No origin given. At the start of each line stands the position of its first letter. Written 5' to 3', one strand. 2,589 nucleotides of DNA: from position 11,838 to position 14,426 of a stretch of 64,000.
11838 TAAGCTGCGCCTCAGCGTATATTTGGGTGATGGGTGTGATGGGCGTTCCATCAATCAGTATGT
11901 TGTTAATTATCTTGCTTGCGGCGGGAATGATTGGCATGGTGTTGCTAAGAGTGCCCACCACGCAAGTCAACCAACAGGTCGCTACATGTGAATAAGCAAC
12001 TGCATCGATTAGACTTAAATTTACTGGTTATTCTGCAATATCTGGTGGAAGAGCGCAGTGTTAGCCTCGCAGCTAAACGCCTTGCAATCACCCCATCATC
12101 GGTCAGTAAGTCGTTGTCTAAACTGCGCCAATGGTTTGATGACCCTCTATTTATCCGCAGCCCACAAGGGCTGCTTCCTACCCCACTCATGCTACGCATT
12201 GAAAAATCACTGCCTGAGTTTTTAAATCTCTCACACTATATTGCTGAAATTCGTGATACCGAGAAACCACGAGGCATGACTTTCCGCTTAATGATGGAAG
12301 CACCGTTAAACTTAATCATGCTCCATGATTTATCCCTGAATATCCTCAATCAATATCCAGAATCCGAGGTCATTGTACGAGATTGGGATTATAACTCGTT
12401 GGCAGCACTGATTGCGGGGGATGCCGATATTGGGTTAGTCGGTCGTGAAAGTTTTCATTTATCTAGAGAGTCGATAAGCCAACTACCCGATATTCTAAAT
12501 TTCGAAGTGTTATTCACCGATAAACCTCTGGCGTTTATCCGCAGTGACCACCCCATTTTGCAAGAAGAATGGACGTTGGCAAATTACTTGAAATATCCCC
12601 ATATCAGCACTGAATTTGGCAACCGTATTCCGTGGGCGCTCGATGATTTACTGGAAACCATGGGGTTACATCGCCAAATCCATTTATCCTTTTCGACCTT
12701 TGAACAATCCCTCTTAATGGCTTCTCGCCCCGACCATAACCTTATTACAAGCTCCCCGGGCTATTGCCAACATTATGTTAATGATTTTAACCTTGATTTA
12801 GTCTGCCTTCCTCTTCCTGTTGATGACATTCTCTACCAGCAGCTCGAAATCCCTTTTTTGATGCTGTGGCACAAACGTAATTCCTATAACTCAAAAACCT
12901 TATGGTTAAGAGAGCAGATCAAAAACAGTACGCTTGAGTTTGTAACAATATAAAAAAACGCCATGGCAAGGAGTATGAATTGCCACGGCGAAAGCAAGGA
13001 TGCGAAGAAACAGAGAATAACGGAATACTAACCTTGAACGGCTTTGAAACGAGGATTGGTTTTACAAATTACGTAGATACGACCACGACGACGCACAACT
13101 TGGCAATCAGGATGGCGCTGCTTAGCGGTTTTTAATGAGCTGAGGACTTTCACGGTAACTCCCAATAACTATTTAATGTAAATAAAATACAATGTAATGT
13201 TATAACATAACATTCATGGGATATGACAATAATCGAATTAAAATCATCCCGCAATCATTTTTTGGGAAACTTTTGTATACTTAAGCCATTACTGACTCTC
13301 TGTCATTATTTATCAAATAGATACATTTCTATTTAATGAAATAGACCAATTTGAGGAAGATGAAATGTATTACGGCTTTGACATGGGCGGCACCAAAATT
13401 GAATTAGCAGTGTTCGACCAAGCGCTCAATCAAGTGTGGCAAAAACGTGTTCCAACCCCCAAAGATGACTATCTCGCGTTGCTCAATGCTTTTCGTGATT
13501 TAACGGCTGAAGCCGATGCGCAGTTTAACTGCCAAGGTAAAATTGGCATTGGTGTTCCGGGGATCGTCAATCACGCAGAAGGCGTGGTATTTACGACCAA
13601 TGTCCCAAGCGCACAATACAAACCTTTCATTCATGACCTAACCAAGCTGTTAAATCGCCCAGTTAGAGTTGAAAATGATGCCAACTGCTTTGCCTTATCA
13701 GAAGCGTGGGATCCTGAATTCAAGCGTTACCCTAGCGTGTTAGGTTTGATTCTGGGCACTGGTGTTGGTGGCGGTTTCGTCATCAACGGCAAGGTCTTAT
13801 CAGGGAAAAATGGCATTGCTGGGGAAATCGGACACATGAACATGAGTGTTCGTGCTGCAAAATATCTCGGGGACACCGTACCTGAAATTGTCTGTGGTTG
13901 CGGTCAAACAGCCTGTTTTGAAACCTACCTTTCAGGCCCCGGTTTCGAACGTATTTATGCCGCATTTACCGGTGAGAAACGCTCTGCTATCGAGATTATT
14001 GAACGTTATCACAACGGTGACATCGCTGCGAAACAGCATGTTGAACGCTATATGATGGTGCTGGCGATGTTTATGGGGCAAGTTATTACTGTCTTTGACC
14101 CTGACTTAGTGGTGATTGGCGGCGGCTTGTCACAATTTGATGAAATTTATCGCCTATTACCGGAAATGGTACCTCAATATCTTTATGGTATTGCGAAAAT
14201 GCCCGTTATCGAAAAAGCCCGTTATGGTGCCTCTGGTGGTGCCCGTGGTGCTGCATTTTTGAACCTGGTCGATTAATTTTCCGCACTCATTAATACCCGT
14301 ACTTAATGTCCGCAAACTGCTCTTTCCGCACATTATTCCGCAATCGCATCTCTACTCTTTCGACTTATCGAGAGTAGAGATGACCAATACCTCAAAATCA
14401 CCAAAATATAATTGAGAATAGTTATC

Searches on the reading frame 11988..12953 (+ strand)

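Call 6: search_protein_families(library=pfam, proteins=[window:11988-12953:+], max_evalue=0.01)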
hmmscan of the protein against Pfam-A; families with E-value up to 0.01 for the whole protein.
window:11988-12953:+ (321 aa): 3 families
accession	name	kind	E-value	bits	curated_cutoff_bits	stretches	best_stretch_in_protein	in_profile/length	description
PF00126.33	HTH_1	-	4.8e-15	55.7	26.6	1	10-66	1-57/60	Bacterial regulatory helix-turn-helix protein, lysR family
PF03466.25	LysR_substrate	-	8e-12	45.4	28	1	120-312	29-205/209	LysR substrate binding domain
PF01325.25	Fe_dep_repress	-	0.0075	16.9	26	0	29-47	29-47/60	Iron dependent repressor, N-terminal DNA binding domain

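Call 7: search_protein_families(library=ncbifam, proteins=[window:11988-12953:+], max_evalue=0.01)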
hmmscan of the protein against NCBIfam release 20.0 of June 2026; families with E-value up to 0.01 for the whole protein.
window:11988-12953:+ (321 aa): 27 families (the best 25 are shown)
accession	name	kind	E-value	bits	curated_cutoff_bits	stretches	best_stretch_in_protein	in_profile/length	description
NF007581.0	PRK10216.1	equivalog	6.9e-124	413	314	1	1-314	1-314/319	HTH-type transcriptional regulator YidZ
NF050187.1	TransRegBsrAPseudo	equivalog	3.5e-29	101.9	480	1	1-313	1-297/298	LysR family transcriptional regulator BsrA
NF047710.1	TransRegCitRGProt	equivalog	2.9e-20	72.8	400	1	4-80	6-82/295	DNA-binding transcriptional repressor CitR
NF008554.1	PRK11482.1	equivalog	8.1e-18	64.4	277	1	3-238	24-245/317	YbeF family transcriptional regulator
NF045905.1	TransRegLelALeg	equivalog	4e-16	59.2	500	1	4-314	3-300/305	LysR family transcriptional regulator LelA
NF007063.1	PRK09508.1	equivalog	1.9e-13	50.4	262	1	2-313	9-303/307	transcriptional regulator LeuO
NF040786.1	LysR_Sec_metab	equivalog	2.5e-09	36.6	250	1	9-155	2-150/298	selenium metabolism-associated LysR family transcriptional regulator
TIGR02424.1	TF_pcaQ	equivalog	3.1e-07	29.6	303.8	1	13-228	8-218/300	pca operon transcription factor PcaQ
NF058504.1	TransRegCcpCBac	equivalog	2.8e-06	27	400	1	14-157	7-153/287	transcriptional regulator CcpC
NF002964.0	PRK03635.1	subfamily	8.7e-06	25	197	1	7-58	2-53/297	ArgP/LysG family DNA-binding transcriptional regulator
NF007491.0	PRK10086.1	equivalog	2.5e-05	23.2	316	1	2-93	11-103/313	DNA-binding transcriptional regulator DsdC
NF053705.1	TransRegGltCGpos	equivalog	7.5e-05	22.1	350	1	21-194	14-180/300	glutamate biosynthesis transcriptional regulator GltC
NF009888.0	PRK13348.1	subfamily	0.00015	20.9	297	1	8-60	3-55/302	HTH-type transcriptional regulator ArgP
NF011779.0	PRK15243.1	equivalog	0.00048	19.3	367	1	13-99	9-96/297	virulence genes transcriptional activator SpvR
TIGR03298.1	argP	subfamily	0.00057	19.1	273.55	1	8-58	1-51/292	ArgP/LysG family DNA-binding transcriptional regulator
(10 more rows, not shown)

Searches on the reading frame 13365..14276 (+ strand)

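Call 6: search_protein_families(library=pfam, proteins=[window:13365-14276:+], max_evalue=0.01)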
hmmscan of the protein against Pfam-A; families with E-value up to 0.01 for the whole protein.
window:13365-14276:+ (303 aa): 2 families
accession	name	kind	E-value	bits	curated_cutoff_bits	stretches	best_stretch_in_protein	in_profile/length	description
PF00480.26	ROK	-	9.1e-79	265.5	22.9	1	2-299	1-290/294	ROK family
PF02685.22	Glucokinase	-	1e-08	35.1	22.1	1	6-255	4-262/314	Glucokinase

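Call 7: search_protein_families(library=ncbifam, proteins=[window:13365-14276:+], max_evalue=0.01)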
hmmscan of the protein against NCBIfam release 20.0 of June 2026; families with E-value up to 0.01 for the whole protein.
window:13365-14276:+ (303 aa): 15 families
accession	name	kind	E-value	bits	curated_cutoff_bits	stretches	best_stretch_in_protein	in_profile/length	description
NF009835.0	PRK13310.1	equivalog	4e-134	446.7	380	1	1-302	1-302/303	N-acetylglucosamine kinase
NF009836.0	PRK13311.1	equivalog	3.2e-95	318.2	551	1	1-245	1-245/256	N-acetyl-D-glucosamine kinase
NF007108.0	PRK09557.1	equivalog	1.9e-80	270.4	443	1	2-299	3-299/303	fructokinase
TIGR00744.1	ROK_glcA_fam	subfamily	4.4e-42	144.5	260.35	1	4-263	2-269/318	ROK family glucokinase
NF007251.0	PRK09698.1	equivalog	3.4e-37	128.3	253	1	3-298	9-294/304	allose kinase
NF003461.0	PRK05082.1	subfamily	1.3e-31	110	283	1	5-299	6-285/291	N-acetylmannosamine kinase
NF045551.1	GK_Pyrobac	equivalog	1.7e-31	109.6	500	1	2-299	2-279/294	ATP-dependent glucokinase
NF047821.1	NactlManKinNanK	equivalog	9.3e-29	100.9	450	1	5-299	6-285/288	N-acetylmannosamine kinase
NF042998.1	bglucokin_BglK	equivalog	1e-24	87.3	550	1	4-296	5-281/291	beta-glucoside kinase BglK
NF047937.1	TransRegNagC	equivalog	5.7e-18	65.3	650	1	7-261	86-343/399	DNA-binding transcriptional regulator NagC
NF045942.1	PolPhglucPhase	equivalog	6.3e-16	58.9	250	1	3-165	3-161/242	polyphosphate--glucose phosphotransferase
NF049930.1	TransRegMlc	equivalog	3.4e-14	52.9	530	1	7-297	92-387/405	sugar metabolism global transcriptional regulator Mlc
NF045550.1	FrctkaseScrK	equivalog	4.8e-10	39.3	400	1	2-283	5-265/293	fructokinase ScrK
NF010701.0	PRK14101.1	equivalog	2.6e-05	22.6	920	1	123-256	142-280/638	bifunctional transcriptional regulator/glucokinase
NF001416.0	PRK00292.1-3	equivalog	0.00089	18.4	383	0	130-225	146-236/339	glucokinase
